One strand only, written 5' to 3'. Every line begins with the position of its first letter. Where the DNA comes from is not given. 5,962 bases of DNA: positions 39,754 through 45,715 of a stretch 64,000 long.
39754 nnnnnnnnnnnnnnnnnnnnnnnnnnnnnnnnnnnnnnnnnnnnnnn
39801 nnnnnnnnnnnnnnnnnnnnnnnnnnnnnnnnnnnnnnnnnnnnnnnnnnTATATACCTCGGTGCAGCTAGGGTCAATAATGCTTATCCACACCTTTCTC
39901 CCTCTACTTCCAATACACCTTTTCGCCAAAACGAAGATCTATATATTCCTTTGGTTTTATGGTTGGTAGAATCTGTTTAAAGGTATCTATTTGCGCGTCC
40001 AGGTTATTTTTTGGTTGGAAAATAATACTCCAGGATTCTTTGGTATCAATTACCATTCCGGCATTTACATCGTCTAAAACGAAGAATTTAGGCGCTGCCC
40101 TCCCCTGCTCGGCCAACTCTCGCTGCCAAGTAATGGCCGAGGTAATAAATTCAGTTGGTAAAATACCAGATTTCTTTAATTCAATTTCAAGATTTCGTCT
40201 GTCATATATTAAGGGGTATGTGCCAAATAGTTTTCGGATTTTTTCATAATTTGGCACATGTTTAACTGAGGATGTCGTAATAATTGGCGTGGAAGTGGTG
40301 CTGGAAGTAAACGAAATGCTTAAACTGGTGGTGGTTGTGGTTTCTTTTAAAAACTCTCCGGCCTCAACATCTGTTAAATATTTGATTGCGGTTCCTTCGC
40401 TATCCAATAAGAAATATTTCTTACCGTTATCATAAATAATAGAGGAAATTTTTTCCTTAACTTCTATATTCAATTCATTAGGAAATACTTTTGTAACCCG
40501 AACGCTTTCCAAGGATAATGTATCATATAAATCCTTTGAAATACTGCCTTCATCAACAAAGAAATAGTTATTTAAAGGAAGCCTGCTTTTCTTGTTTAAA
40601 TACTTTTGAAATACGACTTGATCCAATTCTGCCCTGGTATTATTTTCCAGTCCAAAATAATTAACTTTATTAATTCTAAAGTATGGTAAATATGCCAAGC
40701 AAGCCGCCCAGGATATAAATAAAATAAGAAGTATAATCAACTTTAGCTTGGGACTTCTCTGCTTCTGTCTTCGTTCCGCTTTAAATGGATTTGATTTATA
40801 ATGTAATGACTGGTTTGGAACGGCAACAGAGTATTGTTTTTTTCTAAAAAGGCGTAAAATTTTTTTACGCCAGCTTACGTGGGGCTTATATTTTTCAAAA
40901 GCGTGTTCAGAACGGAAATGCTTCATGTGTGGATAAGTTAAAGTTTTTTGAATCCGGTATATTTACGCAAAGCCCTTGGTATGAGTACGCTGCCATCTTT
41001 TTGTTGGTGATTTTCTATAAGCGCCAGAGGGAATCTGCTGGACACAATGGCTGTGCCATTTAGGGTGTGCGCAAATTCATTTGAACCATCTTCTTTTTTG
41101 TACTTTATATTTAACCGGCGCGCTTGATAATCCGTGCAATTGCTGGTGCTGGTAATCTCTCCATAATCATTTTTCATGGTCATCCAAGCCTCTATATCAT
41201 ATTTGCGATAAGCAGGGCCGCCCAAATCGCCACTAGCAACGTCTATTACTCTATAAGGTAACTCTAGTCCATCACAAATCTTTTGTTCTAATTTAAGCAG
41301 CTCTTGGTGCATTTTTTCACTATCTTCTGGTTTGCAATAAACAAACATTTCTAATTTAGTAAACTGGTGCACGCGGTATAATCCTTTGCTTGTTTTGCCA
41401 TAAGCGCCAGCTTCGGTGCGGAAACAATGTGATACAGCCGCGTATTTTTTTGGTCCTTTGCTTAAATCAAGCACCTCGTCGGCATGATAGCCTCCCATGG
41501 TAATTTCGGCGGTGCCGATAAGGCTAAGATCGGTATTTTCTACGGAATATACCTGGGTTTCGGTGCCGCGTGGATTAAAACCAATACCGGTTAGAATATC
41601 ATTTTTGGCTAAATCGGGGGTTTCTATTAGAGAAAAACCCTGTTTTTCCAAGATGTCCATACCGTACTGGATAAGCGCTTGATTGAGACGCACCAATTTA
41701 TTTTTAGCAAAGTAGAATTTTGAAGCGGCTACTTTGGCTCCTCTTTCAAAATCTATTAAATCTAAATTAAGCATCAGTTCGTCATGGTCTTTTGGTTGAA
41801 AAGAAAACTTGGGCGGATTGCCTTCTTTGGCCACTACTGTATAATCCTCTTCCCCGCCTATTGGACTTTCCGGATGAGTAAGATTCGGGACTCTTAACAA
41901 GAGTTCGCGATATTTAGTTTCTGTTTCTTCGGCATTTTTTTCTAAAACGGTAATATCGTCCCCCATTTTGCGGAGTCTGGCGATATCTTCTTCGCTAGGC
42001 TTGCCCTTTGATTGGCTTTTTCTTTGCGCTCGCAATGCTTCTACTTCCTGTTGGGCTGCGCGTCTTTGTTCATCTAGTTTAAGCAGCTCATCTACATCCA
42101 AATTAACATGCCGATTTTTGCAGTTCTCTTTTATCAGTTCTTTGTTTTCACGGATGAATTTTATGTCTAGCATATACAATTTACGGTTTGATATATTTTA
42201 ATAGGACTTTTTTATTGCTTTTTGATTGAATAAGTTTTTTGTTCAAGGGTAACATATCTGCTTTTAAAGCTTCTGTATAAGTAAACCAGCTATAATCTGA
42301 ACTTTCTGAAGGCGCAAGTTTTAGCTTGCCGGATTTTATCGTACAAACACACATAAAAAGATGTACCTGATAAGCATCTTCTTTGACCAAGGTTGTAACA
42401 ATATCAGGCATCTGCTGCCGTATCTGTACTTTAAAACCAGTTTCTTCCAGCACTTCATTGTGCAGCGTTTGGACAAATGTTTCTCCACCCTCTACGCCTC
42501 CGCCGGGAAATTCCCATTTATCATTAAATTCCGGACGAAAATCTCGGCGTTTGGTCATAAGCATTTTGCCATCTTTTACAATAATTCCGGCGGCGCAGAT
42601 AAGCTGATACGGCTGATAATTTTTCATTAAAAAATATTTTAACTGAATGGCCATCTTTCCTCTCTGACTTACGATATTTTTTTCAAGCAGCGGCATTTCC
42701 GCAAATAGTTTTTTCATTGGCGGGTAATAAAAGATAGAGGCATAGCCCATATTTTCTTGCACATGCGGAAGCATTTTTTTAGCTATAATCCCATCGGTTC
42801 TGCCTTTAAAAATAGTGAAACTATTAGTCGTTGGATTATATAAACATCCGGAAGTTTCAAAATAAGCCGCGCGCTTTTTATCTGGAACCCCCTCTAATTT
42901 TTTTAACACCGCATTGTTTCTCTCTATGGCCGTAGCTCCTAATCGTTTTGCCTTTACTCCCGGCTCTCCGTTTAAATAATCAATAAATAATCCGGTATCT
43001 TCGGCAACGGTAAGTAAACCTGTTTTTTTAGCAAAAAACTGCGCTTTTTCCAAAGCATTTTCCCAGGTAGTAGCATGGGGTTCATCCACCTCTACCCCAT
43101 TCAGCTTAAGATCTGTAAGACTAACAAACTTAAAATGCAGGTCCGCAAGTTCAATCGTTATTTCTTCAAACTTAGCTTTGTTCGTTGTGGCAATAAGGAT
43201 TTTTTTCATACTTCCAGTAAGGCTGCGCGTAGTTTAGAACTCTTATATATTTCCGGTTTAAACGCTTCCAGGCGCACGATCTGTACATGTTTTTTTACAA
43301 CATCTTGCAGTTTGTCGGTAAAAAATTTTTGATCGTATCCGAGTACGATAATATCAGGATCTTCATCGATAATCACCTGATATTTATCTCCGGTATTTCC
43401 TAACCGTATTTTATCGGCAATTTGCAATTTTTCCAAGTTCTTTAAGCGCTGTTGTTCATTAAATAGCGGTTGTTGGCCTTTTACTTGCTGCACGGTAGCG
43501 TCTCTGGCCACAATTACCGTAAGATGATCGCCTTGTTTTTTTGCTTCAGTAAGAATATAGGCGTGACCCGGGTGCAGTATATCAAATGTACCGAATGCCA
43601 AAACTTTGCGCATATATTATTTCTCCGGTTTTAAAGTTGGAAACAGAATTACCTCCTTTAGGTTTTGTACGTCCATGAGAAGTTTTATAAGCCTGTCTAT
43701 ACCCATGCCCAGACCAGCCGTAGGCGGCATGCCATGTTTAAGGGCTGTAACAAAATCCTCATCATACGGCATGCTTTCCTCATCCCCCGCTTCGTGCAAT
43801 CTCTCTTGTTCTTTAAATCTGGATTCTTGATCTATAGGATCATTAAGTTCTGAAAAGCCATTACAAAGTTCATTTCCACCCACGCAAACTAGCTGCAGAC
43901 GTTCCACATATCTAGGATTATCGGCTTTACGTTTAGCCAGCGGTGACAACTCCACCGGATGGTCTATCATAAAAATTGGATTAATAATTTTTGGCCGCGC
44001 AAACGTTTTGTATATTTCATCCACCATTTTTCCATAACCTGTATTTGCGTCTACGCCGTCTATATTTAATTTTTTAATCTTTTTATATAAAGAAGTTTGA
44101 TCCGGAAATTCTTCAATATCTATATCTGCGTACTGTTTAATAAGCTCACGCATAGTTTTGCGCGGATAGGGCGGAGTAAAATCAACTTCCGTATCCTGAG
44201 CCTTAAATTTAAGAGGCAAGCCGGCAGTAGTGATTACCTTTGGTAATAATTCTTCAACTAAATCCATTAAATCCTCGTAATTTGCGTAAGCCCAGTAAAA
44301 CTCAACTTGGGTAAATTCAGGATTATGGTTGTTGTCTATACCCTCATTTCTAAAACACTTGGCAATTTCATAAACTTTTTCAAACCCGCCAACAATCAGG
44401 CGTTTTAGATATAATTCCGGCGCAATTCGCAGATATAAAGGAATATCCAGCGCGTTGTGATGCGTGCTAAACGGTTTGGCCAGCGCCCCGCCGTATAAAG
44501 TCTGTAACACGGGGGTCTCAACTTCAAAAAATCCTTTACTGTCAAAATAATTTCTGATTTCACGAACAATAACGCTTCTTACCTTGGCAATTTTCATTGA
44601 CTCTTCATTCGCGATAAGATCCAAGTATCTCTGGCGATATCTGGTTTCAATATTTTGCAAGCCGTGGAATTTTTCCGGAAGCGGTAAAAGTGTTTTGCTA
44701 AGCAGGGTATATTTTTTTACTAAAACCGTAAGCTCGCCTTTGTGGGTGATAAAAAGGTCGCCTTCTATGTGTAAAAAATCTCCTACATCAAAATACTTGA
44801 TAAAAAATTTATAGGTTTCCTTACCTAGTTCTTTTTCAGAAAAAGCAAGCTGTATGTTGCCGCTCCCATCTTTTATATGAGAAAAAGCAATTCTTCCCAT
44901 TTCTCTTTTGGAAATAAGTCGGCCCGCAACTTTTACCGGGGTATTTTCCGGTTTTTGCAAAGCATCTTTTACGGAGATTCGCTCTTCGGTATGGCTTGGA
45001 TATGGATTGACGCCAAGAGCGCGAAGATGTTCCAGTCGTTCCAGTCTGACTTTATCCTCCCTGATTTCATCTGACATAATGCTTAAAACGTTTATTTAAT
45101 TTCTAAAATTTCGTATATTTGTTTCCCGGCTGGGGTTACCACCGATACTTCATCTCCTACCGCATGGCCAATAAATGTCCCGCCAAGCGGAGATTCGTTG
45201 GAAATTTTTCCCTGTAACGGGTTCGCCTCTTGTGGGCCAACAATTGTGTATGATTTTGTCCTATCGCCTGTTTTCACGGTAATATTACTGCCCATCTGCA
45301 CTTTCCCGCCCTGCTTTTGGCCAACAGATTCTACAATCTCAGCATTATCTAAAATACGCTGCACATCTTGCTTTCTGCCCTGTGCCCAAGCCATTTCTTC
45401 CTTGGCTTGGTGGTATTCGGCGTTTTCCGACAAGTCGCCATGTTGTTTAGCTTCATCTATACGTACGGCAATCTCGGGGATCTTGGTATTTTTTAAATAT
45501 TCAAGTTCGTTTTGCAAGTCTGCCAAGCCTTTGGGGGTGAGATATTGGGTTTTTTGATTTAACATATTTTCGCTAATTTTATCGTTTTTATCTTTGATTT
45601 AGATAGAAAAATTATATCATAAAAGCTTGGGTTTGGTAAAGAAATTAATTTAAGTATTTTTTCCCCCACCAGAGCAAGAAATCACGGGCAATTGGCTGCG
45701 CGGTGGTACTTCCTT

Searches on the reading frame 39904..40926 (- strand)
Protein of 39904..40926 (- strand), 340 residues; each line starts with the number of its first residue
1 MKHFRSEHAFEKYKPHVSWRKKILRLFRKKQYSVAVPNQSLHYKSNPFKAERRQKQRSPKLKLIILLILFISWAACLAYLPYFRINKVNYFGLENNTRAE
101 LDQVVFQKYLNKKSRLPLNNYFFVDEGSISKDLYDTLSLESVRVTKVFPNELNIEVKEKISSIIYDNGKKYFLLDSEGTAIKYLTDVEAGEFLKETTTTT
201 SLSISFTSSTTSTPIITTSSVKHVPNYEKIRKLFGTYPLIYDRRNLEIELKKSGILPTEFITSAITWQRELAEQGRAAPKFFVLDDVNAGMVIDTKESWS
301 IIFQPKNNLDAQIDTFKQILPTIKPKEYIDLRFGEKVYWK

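Call 60: search_protein_families(library=pfam, proteins=[window:39904-40926:-], max_evalue=0.001)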
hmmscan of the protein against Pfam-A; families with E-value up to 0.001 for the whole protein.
window:39904-40926:- (340 aa): 1 family
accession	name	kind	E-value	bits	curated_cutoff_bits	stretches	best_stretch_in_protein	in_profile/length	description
PF08478.15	POTRA_1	-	4.7e-05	24.1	23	1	118-158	28-68/69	POTRA domain, FtsQ-type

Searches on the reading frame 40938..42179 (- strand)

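Call 61: search_protein_families(library=pfam, proteins=[window:40938-42179:-], max_evalue=0.001)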
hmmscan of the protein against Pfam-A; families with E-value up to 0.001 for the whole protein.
window:40938-42179:- (413 aa): 2 families
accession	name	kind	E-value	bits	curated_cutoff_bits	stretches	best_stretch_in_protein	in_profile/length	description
PF00587.30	tRNA-synt_2b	-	1.8e-28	100.3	29.3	1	215-391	8-179/179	tRNA synthetase class II core domain (G, H, P, S and T)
PF02403.27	Seryl_tRNA_N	-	6.8e-20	71.8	28.2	1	3-100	1-107/108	Seryl-tRNA synthetase N-terminal domain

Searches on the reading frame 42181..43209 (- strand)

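Call 61: search_protein_families(library=pfam, proteins=[window:42181-43209:-], max_evalue=0.001)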
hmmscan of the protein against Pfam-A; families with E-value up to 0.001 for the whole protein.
window:42181-43209:- (342 aa): 3 families
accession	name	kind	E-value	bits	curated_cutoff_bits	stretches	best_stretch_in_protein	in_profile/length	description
PF01725.21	Ham1p_like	-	1.2e-38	133.4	22.5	1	4-190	1-183/186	Ham1 family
PF00293.34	NUDIX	-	4e-17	62.9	21.1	1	206-327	5-131/134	NUDIX domain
PF14815.12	NUDIX_4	-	4.3e-05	23.7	35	1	207-328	2-112/113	NUDIX domain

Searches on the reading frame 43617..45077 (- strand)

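Call 61: search_protein_families(library=pfam, proteins=[window:43617-45077:-], max_evalue=0.001)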
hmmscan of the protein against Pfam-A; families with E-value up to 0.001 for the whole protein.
window:43617-45077:- (486 aa): 3 families
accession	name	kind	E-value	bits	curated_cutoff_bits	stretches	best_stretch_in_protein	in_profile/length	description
PF00152.25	tRNA-synt_2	-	1.3e-88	297.5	25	1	143-482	2-307/308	tRNA synthetases class II (D, K and N)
PF01336.31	tRNA_anti-codon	-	2.3e-13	50.3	27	1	48-126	1-75/75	OB-fold nucleic acid binding domain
PF01409.25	tRNA-synt_2d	-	4.6e-08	33.3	19.8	1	234-303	104-172/246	tRNA synthetases class II core domain (F)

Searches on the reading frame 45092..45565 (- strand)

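Call 61: search_protein_families(library=pfam, proteins=[window:45092-45565:-], max_evalue=0.001)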
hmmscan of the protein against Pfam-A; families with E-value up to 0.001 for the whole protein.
window:45092-45565:- (157 aa): 2 families
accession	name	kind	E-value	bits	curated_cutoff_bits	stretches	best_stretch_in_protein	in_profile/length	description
PF03449.20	GreA_GreB_N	-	6e-24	84.5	24.5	1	8-77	2-71/71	Transcription elongation factor, N-terminal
PF01272.25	GreA_GreB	-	3.5e-23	81.8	26.9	1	85-157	2-76/77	Transcription elongation factor, GreA/GreB, C-term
